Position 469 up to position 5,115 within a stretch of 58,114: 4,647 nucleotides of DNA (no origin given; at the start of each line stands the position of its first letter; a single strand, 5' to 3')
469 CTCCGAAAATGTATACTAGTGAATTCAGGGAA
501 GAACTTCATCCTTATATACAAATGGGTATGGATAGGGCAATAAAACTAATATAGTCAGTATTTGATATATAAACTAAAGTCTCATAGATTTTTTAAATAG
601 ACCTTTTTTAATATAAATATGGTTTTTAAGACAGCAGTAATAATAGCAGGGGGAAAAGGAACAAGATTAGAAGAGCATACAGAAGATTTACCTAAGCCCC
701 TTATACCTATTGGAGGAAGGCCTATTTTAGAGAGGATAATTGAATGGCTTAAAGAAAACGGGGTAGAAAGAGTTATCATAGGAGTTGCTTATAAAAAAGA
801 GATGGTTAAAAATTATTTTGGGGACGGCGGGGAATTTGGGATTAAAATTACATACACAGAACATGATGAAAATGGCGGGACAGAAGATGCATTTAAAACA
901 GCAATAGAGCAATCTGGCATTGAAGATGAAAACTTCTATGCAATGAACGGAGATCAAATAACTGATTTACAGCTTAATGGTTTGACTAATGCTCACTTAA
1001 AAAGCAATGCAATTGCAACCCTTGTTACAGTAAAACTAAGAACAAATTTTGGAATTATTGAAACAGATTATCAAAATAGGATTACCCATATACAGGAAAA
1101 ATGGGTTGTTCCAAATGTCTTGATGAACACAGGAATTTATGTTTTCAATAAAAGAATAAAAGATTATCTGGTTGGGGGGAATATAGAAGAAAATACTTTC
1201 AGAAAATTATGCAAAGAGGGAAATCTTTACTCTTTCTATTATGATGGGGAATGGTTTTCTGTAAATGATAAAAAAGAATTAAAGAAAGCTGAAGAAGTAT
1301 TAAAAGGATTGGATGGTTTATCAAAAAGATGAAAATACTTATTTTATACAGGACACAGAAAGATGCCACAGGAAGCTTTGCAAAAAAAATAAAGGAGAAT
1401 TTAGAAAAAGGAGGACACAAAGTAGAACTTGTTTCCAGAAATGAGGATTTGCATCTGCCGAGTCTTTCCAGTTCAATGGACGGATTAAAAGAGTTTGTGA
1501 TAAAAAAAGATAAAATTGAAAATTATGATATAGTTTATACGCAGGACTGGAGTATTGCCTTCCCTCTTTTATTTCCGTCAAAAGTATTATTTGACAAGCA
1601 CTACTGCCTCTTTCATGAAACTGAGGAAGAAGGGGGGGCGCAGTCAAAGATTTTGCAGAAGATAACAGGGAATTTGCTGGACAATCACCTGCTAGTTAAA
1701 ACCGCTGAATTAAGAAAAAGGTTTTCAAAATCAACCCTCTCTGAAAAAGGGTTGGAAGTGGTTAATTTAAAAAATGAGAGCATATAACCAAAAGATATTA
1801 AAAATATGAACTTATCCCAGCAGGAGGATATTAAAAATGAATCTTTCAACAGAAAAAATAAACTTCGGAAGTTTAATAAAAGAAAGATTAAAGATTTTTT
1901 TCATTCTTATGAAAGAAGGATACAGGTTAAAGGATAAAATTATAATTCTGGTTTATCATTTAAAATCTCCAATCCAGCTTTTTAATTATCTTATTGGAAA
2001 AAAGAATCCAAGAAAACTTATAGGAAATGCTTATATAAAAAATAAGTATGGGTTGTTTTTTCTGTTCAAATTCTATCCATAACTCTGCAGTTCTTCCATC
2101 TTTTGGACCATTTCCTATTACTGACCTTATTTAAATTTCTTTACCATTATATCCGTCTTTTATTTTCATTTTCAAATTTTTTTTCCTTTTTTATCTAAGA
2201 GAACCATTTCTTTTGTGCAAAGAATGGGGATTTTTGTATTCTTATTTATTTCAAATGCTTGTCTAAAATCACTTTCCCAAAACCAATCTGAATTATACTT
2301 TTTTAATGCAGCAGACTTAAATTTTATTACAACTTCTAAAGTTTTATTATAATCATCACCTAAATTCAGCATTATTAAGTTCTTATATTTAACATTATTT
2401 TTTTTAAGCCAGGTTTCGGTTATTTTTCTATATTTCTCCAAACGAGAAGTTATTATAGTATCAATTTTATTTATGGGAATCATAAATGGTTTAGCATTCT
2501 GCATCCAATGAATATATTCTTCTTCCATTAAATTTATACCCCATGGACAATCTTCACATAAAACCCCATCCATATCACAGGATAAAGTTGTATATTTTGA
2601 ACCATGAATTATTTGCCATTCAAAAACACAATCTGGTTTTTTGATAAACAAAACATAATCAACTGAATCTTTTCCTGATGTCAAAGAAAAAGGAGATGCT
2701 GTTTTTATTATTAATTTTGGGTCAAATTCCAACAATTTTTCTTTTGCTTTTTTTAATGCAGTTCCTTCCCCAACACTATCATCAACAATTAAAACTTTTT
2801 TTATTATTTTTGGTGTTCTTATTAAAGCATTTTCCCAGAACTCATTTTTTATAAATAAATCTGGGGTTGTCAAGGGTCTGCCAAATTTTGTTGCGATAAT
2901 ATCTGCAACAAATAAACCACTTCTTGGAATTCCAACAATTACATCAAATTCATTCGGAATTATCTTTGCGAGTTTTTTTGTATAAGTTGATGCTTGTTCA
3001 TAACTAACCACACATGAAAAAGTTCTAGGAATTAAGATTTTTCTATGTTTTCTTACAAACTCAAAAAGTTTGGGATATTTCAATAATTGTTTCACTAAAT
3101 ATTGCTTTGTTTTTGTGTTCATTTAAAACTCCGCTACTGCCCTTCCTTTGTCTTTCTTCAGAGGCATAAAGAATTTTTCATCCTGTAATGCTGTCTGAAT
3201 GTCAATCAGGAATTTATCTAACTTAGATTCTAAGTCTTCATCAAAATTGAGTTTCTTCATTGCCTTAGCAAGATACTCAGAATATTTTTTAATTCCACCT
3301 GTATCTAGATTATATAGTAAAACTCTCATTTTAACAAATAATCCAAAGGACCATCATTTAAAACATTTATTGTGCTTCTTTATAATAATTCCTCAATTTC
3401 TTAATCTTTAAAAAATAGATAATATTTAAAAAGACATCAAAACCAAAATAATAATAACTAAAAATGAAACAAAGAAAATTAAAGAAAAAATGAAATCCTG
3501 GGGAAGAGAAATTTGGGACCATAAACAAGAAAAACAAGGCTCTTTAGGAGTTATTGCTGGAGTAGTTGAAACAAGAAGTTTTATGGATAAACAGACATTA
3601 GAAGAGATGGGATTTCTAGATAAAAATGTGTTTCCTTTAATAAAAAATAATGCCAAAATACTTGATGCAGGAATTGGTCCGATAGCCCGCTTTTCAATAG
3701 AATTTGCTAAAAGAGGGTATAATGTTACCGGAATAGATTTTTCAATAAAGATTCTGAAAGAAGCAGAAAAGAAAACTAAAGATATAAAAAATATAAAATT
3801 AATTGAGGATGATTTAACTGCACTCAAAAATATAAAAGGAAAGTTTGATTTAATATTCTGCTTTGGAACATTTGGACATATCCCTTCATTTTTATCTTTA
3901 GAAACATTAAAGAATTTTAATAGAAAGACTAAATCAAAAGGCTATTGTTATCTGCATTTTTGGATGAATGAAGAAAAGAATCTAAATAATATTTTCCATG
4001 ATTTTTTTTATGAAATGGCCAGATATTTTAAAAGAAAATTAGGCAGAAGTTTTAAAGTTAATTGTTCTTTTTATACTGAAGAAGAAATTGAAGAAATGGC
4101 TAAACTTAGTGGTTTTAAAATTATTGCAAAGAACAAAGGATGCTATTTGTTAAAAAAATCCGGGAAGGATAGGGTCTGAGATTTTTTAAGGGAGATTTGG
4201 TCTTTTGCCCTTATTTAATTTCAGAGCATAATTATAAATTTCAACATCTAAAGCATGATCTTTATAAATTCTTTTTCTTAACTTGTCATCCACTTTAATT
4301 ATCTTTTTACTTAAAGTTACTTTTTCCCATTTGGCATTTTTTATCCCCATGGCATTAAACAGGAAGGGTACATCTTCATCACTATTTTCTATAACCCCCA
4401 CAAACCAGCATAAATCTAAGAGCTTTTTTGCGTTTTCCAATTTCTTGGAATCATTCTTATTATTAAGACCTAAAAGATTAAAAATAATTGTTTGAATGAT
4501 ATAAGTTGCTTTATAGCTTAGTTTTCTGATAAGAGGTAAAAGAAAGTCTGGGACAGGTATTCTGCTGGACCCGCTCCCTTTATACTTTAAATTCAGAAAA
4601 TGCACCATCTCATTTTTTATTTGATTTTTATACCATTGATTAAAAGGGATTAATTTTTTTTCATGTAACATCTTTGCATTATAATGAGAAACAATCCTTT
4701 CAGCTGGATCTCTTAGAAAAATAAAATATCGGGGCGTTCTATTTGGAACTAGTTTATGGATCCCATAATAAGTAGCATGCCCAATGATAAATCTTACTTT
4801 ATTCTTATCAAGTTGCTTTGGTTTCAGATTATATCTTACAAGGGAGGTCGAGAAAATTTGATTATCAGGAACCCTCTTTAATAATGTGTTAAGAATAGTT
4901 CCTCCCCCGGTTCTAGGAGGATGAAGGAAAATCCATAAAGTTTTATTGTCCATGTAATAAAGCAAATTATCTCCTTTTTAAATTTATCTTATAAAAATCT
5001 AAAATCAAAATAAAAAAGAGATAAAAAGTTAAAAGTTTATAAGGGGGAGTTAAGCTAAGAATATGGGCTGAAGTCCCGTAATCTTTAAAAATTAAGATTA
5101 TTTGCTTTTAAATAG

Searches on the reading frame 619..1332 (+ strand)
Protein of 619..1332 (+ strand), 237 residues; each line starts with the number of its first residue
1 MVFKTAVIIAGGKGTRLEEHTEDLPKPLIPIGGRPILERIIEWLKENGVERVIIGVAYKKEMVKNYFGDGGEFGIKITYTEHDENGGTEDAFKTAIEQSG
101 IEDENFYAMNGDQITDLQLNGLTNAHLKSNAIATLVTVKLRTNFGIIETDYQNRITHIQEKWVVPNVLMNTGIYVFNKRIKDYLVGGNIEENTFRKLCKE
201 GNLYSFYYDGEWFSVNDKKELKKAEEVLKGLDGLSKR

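Call 54: search_protein_families(library=pfam, proteins=[window:619-1332:+], max_evalue=0.001)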
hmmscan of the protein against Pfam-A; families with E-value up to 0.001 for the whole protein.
window:619-1332:+ (237 aa): 3 families
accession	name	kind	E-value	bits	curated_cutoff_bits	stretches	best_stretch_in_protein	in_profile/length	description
PF00483.29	NTP_transferase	-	1.1e-33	117.3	21.2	1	6-192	2-195/245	Nucleotidyl transferase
PF12804.13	NTP_transf_3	-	1.6e-12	48.3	27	1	6-147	1-133/160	MobA-like NTP transferase domain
PF01128.25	IspD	-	0.00041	20.6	27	1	6-60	3-55/221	2-C-methyl-D-erythritol 4-phosphate cytidylyltransferase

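Call 96: find_encoding_contigs(protein=window:619-1332:+, flank=10000, max_places=2)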
Protein window:619-1332:+ (237 aa): 2 contigs read that carry it; 2 places shown.
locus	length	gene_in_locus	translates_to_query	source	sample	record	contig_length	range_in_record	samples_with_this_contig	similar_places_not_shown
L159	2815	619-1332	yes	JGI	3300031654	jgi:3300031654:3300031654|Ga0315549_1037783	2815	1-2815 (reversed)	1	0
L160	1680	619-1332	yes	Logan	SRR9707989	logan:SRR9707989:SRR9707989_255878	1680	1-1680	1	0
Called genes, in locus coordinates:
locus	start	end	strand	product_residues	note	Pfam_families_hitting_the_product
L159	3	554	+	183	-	?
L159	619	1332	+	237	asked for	PF00483:NTP_transferase, PF12804:NTP_transf_3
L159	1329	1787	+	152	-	-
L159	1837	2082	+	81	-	-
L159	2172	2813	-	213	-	?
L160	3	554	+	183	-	?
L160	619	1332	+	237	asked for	PF00483:NTP_transferase, PF12804:NTP_transf_3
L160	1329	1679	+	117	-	?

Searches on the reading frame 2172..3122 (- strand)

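Call 3: search_protein_families(library=pfam, proteins=[window:2172-3122:-], max_evalue=1)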
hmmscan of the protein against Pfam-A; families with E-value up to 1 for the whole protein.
window:2172-3122:- (316 aa): 2 families
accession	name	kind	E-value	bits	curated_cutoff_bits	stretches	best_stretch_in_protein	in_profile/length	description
PF00156.33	Pribosyltran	-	8.1e-12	45.2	26.3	1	52-168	23-145/158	Phosphoribosyl transferase domain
PF24563.1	KH_Mug60-KHD4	-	0.023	15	27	1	211-237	2-28/70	Mug60/KHD4 KH type I domain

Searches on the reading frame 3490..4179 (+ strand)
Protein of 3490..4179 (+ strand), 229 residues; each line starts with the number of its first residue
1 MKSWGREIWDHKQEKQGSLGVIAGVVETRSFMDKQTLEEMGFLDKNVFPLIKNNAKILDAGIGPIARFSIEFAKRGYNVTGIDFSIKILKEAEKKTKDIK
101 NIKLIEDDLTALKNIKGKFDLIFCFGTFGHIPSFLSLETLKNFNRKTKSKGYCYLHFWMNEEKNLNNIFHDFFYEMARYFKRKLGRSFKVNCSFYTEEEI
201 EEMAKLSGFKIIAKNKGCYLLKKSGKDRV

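Call 3: search_protein_families(library=pfam, proteins=[window:3490-4179:+], max_evalue=1)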
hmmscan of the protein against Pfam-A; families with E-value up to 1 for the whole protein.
window:3490-4179:+ (229 aa): 12 families
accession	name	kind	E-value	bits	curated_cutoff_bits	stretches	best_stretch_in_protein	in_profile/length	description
PF13489.12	Methyltransf_23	-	7.2e-15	55.5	27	1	47-213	16-163/164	Methyltransferase domain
PF13649.12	Methyltransf_25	-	2.1e-13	51.2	27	1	57-151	1-97/97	Methyltransferase domain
PF08241.18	Methyltransf_11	-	2.3e-11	44.6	21.2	1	58-154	1-94/95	Methyltransferase domain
PF13847.12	Methyltransf_31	-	4.2e-11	43.2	27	1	51-162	1-116/145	Methyltransferase domain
PF08242.18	Methyltransf_12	-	4.9e-07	30.8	30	1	67-152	9-97/98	Methyltransferase domain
PF01209.24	Ubie_methyltran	-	0.00019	21.3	20.1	1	54-187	48-184/233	ubiE/COQ5 methyltransferase family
PF02353.26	CMAS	-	0.0018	18.1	27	1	53-165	62-174/273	Mycolic acid cyclopropane synthetase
PF00398.26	RrnaAD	-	0.034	13.7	24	1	51-161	28-136/263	Ribosomal RNA adenine dimethylase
PF01739.24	CheR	-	0.053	13.4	27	0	100-155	118-173/195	CheR methyltransferase, SAM binding domain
PF02552.22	CO_dh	-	0.073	13.3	21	1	80-146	67-132/168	CO dehydrogenase beta subunit/acetyl-CoA synthase epsilon subunit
PF18241.6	AvrM-A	-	0.11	13.3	27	1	155-208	31-84/147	Flax-rust effector AvrM-A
PF03686.19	UPF0146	-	0.18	12.1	26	1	52-110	12-61/129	Uncharacterised protein family (UPF0146)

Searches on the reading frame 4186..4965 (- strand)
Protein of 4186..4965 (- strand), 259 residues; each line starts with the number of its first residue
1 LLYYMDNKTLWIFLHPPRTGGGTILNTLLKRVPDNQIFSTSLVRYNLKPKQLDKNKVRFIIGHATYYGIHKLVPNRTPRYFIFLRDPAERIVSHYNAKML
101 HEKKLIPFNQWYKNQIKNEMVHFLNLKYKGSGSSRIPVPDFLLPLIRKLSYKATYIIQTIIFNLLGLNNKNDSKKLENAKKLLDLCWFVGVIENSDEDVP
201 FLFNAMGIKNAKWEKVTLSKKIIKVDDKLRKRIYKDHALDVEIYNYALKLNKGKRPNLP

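Call 3: search_protein_families(library=pfam, proteins=[window:4186-4965:-], max_evalue=1)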
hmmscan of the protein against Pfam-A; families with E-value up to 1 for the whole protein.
window:4186-4965:- (259 aa): 2 families
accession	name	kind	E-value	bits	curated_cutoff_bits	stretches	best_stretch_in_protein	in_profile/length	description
PF03567.20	Sulfotransfer_2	-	1.3e-09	39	22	2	77-118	80-115/252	Sulfotransferase family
PF00685.33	Sulfotransfer_1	-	0.0017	18.3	22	1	45-115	57-130/255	Sulfotransferase domain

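Call 46: search_protein_families(library=ncbifam, proteins=[window:4186-4965:-], max_evalue=0.01)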
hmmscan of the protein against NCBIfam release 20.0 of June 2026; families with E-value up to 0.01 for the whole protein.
window:4186-4965:- (259 aa): 0 families
